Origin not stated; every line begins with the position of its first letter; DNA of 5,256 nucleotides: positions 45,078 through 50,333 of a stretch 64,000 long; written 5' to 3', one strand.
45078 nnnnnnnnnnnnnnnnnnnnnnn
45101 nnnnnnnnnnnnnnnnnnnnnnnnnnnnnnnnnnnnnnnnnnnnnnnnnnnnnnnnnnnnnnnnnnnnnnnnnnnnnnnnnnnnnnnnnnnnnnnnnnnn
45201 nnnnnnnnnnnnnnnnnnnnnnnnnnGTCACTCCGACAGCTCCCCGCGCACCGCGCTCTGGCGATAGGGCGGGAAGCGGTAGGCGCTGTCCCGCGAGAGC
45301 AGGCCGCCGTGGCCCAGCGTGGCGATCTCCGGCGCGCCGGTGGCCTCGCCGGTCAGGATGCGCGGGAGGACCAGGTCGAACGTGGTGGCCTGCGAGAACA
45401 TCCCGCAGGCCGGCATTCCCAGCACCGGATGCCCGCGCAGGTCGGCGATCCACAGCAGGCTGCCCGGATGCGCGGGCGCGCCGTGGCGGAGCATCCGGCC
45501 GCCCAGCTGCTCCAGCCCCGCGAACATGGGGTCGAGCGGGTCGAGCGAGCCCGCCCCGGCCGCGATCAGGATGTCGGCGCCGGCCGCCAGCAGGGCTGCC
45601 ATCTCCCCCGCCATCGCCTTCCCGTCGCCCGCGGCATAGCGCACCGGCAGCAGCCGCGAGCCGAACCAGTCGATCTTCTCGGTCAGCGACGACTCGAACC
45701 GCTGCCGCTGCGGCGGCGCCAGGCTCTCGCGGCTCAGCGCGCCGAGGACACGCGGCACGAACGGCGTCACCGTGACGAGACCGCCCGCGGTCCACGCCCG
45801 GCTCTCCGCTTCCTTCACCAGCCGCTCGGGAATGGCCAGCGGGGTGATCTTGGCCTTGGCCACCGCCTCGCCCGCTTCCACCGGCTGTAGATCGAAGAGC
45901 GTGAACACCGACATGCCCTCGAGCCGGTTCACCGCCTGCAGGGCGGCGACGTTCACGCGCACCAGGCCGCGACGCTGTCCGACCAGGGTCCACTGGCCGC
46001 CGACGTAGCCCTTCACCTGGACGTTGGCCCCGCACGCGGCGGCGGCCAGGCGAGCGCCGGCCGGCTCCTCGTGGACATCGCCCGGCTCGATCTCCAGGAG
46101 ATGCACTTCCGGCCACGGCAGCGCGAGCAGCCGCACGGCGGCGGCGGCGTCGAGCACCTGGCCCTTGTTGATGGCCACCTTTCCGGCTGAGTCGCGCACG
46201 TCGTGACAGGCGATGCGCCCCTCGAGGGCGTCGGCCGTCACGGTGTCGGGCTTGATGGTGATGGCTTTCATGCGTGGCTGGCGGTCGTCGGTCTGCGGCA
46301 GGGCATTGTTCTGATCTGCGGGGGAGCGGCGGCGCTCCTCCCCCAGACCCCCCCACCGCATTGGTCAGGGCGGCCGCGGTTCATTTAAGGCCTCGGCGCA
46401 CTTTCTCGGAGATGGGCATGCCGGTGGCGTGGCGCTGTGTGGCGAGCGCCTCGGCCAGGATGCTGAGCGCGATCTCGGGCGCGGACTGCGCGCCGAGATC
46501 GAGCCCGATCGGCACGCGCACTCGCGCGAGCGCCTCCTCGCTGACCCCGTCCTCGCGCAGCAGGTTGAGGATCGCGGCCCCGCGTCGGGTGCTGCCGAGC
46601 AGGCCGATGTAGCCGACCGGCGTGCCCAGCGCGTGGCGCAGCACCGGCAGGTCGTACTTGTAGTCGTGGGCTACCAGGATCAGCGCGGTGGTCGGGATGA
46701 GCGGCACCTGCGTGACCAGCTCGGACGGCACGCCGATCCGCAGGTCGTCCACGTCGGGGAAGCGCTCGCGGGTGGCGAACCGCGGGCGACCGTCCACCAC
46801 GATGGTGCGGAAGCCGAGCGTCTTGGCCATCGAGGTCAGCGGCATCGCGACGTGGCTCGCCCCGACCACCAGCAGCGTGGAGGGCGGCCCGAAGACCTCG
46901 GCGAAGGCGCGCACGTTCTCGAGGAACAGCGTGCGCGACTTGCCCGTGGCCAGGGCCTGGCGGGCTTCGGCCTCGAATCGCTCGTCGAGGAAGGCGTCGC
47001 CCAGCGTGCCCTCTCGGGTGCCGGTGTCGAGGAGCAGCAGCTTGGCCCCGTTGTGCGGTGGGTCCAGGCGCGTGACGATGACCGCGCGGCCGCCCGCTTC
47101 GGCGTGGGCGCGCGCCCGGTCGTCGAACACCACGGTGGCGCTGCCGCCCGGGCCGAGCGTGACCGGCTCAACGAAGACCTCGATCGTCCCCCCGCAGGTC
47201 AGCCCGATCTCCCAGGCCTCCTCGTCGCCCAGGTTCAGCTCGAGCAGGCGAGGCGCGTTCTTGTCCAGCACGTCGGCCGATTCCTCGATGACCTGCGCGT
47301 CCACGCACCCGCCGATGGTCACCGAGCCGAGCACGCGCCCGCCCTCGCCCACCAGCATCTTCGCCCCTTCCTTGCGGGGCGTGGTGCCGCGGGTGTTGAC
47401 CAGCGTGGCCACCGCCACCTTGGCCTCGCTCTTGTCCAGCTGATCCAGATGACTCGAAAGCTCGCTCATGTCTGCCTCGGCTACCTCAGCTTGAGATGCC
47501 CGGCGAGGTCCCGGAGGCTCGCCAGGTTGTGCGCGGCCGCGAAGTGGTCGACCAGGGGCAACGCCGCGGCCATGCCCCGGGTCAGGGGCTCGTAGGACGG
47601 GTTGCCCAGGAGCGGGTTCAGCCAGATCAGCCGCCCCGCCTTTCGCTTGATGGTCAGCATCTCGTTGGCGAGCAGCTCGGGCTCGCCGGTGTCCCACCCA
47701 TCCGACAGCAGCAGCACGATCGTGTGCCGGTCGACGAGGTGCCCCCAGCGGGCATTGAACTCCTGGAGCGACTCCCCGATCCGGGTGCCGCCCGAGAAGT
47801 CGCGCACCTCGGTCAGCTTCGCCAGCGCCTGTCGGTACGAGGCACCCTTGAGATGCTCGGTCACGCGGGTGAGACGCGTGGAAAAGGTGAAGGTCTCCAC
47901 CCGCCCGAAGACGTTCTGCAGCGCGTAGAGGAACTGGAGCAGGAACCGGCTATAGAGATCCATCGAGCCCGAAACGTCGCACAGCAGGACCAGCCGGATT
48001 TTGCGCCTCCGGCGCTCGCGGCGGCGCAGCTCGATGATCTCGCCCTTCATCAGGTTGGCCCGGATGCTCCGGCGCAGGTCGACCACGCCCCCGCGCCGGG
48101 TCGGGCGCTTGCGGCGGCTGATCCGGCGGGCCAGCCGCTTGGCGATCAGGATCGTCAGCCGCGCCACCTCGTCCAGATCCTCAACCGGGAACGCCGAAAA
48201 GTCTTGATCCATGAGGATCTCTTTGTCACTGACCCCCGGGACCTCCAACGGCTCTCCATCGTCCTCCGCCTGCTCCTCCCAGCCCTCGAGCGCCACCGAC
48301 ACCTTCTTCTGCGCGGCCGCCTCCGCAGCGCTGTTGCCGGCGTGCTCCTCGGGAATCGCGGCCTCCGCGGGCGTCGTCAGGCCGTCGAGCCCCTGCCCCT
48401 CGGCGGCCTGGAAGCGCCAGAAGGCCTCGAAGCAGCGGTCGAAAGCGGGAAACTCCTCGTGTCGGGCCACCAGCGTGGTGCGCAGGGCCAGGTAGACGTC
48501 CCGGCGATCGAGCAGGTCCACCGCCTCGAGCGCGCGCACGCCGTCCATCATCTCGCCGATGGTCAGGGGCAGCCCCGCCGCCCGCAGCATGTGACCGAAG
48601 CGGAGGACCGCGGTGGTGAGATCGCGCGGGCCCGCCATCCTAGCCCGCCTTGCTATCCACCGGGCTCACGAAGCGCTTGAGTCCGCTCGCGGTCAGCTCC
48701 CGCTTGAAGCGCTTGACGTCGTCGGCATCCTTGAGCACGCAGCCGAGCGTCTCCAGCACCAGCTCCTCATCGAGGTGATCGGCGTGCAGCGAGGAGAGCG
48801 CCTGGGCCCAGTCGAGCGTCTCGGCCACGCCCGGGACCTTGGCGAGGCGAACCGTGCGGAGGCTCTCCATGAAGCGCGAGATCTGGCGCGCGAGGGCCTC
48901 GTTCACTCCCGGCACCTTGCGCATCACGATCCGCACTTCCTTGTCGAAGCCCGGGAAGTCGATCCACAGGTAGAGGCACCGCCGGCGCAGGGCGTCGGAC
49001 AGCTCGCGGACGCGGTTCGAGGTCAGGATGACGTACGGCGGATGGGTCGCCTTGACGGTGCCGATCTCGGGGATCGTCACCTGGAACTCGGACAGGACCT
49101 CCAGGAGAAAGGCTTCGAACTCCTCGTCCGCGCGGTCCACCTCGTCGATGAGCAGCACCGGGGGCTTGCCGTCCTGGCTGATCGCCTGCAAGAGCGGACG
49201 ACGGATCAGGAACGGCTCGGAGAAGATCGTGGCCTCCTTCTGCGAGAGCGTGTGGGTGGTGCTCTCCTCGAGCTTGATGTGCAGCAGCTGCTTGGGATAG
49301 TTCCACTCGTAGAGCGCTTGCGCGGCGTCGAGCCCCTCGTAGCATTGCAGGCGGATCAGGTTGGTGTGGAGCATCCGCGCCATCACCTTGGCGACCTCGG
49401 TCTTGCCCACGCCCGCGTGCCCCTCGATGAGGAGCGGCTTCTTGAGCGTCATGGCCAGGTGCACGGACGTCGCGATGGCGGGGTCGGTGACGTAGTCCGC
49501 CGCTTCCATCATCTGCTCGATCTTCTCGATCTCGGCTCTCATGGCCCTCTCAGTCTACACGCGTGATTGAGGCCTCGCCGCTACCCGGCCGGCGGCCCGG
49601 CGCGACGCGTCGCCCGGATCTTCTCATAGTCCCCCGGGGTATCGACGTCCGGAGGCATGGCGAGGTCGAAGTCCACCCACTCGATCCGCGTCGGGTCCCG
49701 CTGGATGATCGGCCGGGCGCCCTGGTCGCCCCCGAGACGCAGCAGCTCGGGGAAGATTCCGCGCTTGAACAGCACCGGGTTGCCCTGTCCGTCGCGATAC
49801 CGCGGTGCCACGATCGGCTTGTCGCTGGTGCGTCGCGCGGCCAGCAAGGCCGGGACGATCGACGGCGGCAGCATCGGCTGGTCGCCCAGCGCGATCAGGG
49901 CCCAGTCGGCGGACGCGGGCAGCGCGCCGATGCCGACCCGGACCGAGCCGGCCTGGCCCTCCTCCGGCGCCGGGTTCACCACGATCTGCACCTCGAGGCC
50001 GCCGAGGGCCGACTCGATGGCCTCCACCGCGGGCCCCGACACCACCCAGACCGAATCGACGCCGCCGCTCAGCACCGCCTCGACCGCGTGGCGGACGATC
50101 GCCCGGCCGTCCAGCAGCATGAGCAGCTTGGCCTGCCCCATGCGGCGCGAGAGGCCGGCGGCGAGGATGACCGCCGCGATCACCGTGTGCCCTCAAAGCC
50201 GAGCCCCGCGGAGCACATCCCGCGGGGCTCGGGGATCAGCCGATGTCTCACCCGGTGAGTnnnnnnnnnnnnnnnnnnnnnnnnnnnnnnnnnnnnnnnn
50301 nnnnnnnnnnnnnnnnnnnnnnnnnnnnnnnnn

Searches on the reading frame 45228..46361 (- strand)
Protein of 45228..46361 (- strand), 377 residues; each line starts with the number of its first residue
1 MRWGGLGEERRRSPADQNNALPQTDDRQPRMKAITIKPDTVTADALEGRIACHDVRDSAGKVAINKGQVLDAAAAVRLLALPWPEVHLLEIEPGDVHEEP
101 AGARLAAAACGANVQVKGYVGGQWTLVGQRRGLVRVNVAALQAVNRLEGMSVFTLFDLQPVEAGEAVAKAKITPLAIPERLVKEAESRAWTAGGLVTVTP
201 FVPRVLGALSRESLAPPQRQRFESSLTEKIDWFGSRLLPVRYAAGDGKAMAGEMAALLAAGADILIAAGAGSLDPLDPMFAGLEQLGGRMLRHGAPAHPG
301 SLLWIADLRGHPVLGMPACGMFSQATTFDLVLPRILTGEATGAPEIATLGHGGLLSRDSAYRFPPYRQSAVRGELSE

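Call 9: search_protein_families(library=ncbifam, proteins=[window:45228-46361:-])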
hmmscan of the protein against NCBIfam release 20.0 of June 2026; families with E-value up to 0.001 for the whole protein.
window:45228-46361:- (377 aa): 0 families

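Call 25: search_protein_families(library=pfam, proteins=[window:45228-46361:-], max_evalue=0.01)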
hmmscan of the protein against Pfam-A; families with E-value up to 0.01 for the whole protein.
window:45228-46361:- (377 aa): 0 families

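Call 56: search_solved_structures(query=window:45228-46271:-, max_evalue=10)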
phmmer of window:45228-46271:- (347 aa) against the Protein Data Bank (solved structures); distinct sequences matched with E-value up to 10: 1.
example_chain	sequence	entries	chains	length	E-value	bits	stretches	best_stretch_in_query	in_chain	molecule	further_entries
1uz5_A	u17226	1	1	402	0.0055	19.4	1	213-307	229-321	402AA LONG HYPOTHETICAL MOLYBDOPTERIN BIOSYNTHESIS MOEA PROTEIN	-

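Call 57: search_protein_families(library=ncbifam, proteins=[window:45228-46271:-], max_evalue=1)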
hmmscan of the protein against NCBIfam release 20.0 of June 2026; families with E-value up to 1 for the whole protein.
window:45228-46271:- (347 aa): 2 families
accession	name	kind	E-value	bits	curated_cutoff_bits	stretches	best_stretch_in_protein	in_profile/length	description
NF011068.0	PRK14498.1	equivalog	0.0022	16.1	534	1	215-301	237-320/647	molybdopterin biosynthesis protein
NF011067.0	PRK14497.1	equivalog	0.19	10.3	536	1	231-307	245-319/546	putative molybdopterin biosynthesis protein MoeA/unknown domain fusion protein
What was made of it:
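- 45228..46271 (-): Divergent MoeA-like (Mo-insertase fold) protein with no Pfam or NCBIfam hit. Faint sequence hits to MoeA (calls 56, 57).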

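Call 58: find_homologous_proteins(query=window:45228-46271:-)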
Query window:45228-46271:- (347 aa): 1314 proteins with E <= 0.001 among 8000 candidates; the best 120 are listed.
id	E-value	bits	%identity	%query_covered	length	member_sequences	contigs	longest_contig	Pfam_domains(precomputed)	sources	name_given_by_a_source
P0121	7.8e-223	757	100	100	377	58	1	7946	-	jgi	-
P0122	3.5e-203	692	92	100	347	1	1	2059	-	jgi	jgi:hypothetical protein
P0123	1.4e-202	690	92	100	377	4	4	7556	-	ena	-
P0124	1.6e-202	690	91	100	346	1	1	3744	-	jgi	jgi:hypothetical protein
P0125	2.2e-202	690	91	100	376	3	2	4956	-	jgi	jgi:hypothetical protein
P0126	1.0e-197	674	90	100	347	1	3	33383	-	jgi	jgi:hypothetical protein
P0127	2.2e-194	664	88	100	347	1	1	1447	-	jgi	jgi:hypothetical protein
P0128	8.6e-193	658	87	100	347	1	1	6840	-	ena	-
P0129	8.7e-192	655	87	100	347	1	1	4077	-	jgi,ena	-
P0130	3.2e-191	653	87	100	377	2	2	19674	-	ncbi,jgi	jgi:molybdopterin biosynthesis enzyme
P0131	2.5e-190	650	87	100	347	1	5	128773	-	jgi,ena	-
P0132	3.5e-189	646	85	100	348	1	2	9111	-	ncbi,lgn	-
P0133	5.5e-189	646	84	100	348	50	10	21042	-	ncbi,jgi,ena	jgi:hypothetical protein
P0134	5.9e-188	642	84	100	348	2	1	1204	-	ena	-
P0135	2.0e-187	641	84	100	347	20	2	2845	-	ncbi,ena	-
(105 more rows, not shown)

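Call 65: predict_structure(alignment_id=A2)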
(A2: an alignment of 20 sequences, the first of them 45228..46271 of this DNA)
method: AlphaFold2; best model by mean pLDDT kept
length: 347 residues; sequences in the alignment: 20
mean_pLDDT: 83.2   pTM: 0.78
mean pLDDT of the five models: 83.2, 78.8, 77.5, 76.4, 69.8
residues with pLDDT >= 90: 186; 70-90: 102; 50-70: 26; < 50: 33
segments of 3 or more residues with pLDDT < 50: 265-270, 321-347
pLDDT, mean of each block of 10 residues (from residue 1): 88 89 89 89 93 89 89 96 95 93 92 94 85 92 92 97 97 95 81 87 94 88 97 89 76 91 54 81 77 67 89 67 36 37 31
secondary structure, 60 per line:
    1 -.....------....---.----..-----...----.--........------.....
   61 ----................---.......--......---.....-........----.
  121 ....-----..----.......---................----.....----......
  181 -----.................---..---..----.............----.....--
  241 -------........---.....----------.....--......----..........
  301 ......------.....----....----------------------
elements in order: E2-6 H13-16 E32-34 H42-49 E56-60 E65-67 H68-79 E84-90 E93-98 E102-106 H108-115 E120-124 E136-142 E146-148 H149-161 E166-170 E175-180 H186-202 H217-229 E234-238 H248-255 E259-263 E274-278 E281-286 H291-306 H313-317 H322-325
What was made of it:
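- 45228..46271 (-): AlphaFold2 mean pLDDT 83 (call 65).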

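Call 67: fold_search(model_id=the predicted structure, library=pdb)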
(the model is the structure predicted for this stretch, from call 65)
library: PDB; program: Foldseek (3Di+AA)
matches with E <= 10: 1355; with E <= 0.001: 47
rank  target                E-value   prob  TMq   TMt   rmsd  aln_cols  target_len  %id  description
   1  4tk3_A                2.8e-08  1.00  0.31  0.26  19.8       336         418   13  Geph E in complex with a GABA receptor alpha3 derived double mutant peptide in spacegroup P21212 (released 2014-12-24)
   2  5erq                  1.7e-07  1.00  0.30  0.25  23.2       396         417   10  Gephyrin E domain at 1.55 angstrom resolution (released 2016-05-04)
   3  4tk3_B                2.4e-07  1.00  0.31  0.27  20.5       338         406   11  Geph E in complex with a GABA receptor alpha3 derived double mutant peptide in spacegroup P21212 (released 2014-12-24)
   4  4pd0                  2.6e-07  1.00  0.30  0.26  23.4       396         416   10  1.7 A resolution structure of gephyrin's E-domain (released 2014-08-27)
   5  5erv                  2.6e-07  1.00  0.30  0.25  23.4       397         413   10  Ternary complex of GephE - ADP - Tungsten cluster (released 2016-05-04)
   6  2fts_A                2.9e-07  1.00  0.29  0.24  24.2       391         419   11  Crystal structure of the glycine receptor-gephyrin complex (released 2006-03-14)
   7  4tk1_B                3.3e-07  1.00  0.31  0.27  23.7       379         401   11  Geph E in complex with a GABA receptor alpha3 subunit derived peptide in space group P21212 (released 2014-12-24)
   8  4tk1_A                3.9e-07  1.00  0.30  0.26  20.6       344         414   11  Geph E in complex with a GABA receptor alpha3 subunit derived peptide in space group P21212 (released 2014-12-24)
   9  4u91_A                4.7e-07  1.00  0.30  0.26  20.6       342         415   11  GephE in complex with Para-Phenyl crosslinked Glycine receptor beta subunit derived dimeric peptide (released 2014-12-10)
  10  6etd                  5.3e-07  1.00  0.31  0.26  19.6       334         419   13  The Structure of the Mo-insertase domain Cnx1E from Arabidopsis thaliana in complex with AMP (released 2018-07-18)
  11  2fu3_A                5.3e-07  1.00  0.29  0.26  24.0       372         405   11  Crystal structure of gephyrin E-domain (released 2006-03-14)
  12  6hsn_A                6.4e-07  1.00  0.30  0.26  20.9       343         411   12  Crystal structure of the ternary complex of GephE-ADP-GABA(A) receptor derived peptide (released 2019-01-16)
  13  6fgc                  6.8e-07  1.00  0.30  0.26  21.0       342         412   11  Crystal structure of Gephyrin E domain in complex with Artesunate (released 2019-01-16)
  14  9gw9_A                8.1e-07  1.00  0.30  0.26  25.0       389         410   12  Cryo-EM structure of Gephyrin E domain filament interface (released 2025-10-08)
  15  6gb9                  9.1e-07  1.00  0.30  0.25  23.5       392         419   11  The Structure of variant S328A of the Mo-insertase domain Cnx1E from Arabidopsis thaliana in complex with AMP (released 2018-07-18)
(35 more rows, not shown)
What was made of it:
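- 45228..46271 (-): Foldseek against PDB gives 47 hits at E<=1e-3: 46 MoeA/gephyrin-E/Cnx1E and one MogA (call 67).
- On larBCE neighbourhood carrying a non-LarA NPN client (AKR NphT type or ornithine cyclodeaminase type): The single unassigned neighbour has a MoeA fold (calls 65, 67).
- The unassigned neighbour has a MoeA fold (calls 65, 67).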

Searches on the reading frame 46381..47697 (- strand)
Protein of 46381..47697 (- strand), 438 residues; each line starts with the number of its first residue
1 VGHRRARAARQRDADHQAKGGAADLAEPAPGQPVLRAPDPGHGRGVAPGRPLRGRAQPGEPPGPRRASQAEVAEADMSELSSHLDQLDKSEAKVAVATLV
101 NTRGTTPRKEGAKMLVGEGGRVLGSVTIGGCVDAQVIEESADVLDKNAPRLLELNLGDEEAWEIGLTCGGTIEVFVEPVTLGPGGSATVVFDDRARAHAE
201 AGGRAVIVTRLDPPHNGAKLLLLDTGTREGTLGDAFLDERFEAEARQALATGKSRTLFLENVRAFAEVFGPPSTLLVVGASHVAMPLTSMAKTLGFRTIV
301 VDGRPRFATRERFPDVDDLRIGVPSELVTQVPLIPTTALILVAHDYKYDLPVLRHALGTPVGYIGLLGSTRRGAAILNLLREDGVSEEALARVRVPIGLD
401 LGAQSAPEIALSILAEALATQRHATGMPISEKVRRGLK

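Call 9: search_protein_families(library=ncbifam, proteins=[window:46381-47697:-])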
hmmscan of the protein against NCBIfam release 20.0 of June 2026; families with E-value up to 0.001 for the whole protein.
window:46381-47697:- (438 aa): 2 families
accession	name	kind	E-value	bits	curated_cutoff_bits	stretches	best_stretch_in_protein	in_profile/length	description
NF045664.1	XdhC_rel_AOR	equivalog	6.8e-70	236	350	1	86-421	7-344/346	XdhC family aldehyde oxidoreductase maturation factor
TIGR02964.1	xanthine_xdhC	equivalog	2.5e-27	96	161.6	1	97-416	3-244/246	xanthine dehydrogenase accessory protein XdhC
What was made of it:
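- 46381..47469 (-): xdhC/coxI-family Moco maturation factor. NF045664 scores 236 bits, below its cut-off (call 9).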

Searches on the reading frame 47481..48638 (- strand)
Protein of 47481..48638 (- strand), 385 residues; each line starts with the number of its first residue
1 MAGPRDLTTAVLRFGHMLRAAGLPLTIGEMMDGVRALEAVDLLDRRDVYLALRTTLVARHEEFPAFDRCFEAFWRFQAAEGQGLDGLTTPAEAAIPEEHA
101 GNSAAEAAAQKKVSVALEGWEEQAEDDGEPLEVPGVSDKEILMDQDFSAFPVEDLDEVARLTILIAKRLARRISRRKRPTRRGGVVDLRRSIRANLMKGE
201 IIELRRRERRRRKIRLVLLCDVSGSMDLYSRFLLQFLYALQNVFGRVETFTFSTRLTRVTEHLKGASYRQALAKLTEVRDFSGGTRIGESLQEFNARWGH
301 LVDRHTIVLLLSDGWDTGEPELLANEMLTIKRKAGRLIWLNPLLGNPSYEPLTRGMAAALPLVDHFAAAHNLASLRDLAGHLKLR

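Call 9: search_protein_families(library=ncbifam, proteins=[window:47481-48638:-])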
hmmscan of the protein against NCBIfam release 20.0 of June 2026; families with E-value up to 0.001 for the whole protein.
window:47481-48638:- (385 aa): 2 families
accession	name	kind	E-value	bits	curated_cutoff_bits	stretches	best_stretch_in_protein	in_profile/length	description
NF047783.1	VWA_dom_MadC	equivalog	3.3e-23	82.3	600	2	171-342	281-454/498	MadC family VWA domain-containing protein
NF041121.1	SAV_2336_NTERM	domain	6.8e-07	28.5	200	1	168-283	109-225/475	SAV_2336 N-terminal domain-related protein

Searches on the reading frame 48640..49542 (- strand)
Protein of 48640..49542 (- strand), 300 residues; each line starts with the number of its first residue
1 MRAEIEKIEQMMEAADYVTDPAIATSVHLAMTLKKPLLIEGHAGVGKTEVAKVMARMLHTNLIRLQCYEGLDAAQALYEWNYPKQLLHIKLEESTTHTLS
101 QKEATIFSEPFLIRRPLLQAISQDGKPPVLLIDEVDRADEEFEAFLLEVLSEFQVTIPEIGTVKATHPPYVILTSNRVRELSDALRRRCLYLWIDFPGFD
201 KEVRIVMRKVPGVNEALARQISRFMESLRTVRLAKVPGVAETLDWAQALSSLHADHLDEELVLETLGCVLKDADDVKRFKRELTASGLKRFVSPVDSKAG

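Call 9: search_protein_families(library=ncbifam, proteins=[window:48640-49542:-])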
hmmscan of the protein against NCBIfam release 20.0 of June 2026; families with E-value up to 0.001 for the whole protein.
window:48640-49542:- (300 aa): 5 families
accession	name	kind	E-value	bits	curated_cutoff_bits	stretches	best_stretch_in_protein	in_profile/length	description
NF047784.1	MadB_ATPase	equivalog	2.3e-83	279.8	475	1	6-282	5-296/298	MadB family AAA-type ATPase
TIGR02640.1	gas_vesic_GvpN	equivalog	1e-10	41.6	266.8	1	34-250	21-237/262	gas vesicle protein GvpN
TIGR02639.1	ClpA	equivalog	1.4e-05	23.6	993.15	0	37-67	490-520/734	ATP-dependent Clp protease ATP-binding subunit ClpA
TIGR00635.1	ruvB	equivalog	0.00015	20.9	299.05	0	37-62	33-58/305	Holliday junction branch migration DNA helicase RuvB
NF006146.0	PRK08295.1-3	equivalog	0.00082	19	414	0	138-226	122-210/218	RNA polymerase factor sigma-70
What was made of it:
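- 48640..49542 (-): coxD-like MoxR AAA+ ATPase. MadB-family ATPase match of 280 bits, below its cut-off (call 9).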

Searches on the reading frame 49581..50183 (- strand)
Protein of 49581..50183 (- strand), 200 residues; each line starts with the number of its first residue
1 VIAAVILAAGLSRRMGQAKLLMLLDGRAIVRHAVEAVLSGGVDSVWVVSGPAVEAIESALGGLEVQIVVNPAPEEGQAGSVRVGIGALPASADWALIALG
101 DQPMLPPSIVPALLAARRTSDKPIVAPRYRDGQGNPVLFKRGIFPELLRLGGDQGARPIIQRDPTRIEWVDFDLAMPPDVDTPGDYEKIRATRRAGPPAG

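Call 9: search_protein_families(library=ncbifam, proteins=[window:49581-50183:-])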
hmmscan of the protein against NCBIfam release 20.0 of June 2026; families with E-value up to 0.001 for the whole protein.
window:49581-50183:- (200 aa): 23 families
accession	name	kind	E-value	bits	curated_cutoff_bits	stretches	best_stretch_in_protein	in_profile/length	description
TIGR03310.1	matur_MocA_YgfJ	equivalog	3.4e-47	160.9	186.45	1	4-189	2-188/188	molybdenum cofactor cytidylyltransferase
NF045665.1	NTPtran_DVU1551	equivalog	2.3e-37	128.8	315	1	2-192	1-192/359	DVU_1551 family NTP transferase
TIGR03202.1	pucB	equivalog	7e-28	97.7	235.05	1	2-186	1-192/192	xanthine dehydrogenase accessory protein PucB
NF045782.1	NicBOxredNboR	equivalog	3.1e-20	72.7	260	1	3-186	10-202/206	nicotine blue oxidoreductase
NF010933.0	PRK14353.1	equivalog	6e-11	41.6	505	1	2-120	6-127/453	bifunctional UDP-N-acetylglucosamine diphosphorylase/glucosamine-1-phosphate N-acetyltransferase GlmU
TIGR01173.1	glmU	equivalog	1.1e-10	40.9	366.85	1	3-131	2-131/452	bifunctional UDP-N-acetylglucosamine diphosphorylase/glucosamine-1-phosphate N-acetyltransferase GlmU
TIGR00453.1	ispD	equivalog_domain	1.8e-10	40.6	181.3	1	4-125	2-126/219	2-C-methyl-D-erythritol 4-phosphate cytidylyltransferase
TIGR02665.1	molyb_mobA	equivalog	8.1e-10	39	151.85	1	2-126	1-122/186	molybdenum cofactor guanylyltransferase MobA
NF010935.0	PRK14355.1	equivalog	1.3e-09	37.2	718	1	2-120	4-124/459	bifunctional UDP-N-acetylglucosamine diphosphorylase/glucosamine-1-phosphate N-acetyltransferase GlmU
NF010932.0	PRK14352.1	equivalog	1.4e-09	37.2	611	1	2-120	7-129/488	bifunctional UDP-N-acetylglucosamine diphosphorylase/glucosamine-1-phosphate N-acetyltransferase GlmU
NF001457.0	PRK00317.1-3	equivalog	8e-09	35.3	164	1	2-137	2-133/200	molybdenum cofactor guanylyltransferase MobA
NF010938.0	PRK14358.1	equivalog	9.2e-09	34.4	500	1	3-121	9-128/481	bifunctional N-acetylglucosamine-1-phosphate uridyltransferase/glucosamine-1-phosphate acetyltransferase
NF053639.1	Mfer334_fam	equivalog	1.1e-08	35.2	260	1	4-115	2-124/209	pseudomurein biosynthesis protein PmurB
NF002741.0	PRK02726.1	equivalog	1.9e-08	34.2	179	1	2-111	8-112/200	molybdenum cofactor guanylyltransferase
NF010936.0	PRK14356.1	equivalog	2.6e-08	33.2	666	1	3-121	7-127/456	bifunctional UDP-N-acetylglucosamine diphosphorylase/glucosamine-1-phosphate N-acetyltransferase GlmU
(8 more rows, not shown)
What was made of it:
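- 49581..50183 (-): mocA-like molybdenum cofactor cytidylyltransferase. Best match TIGR03310, 161 bits, below its 186 cut-off (call 9).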
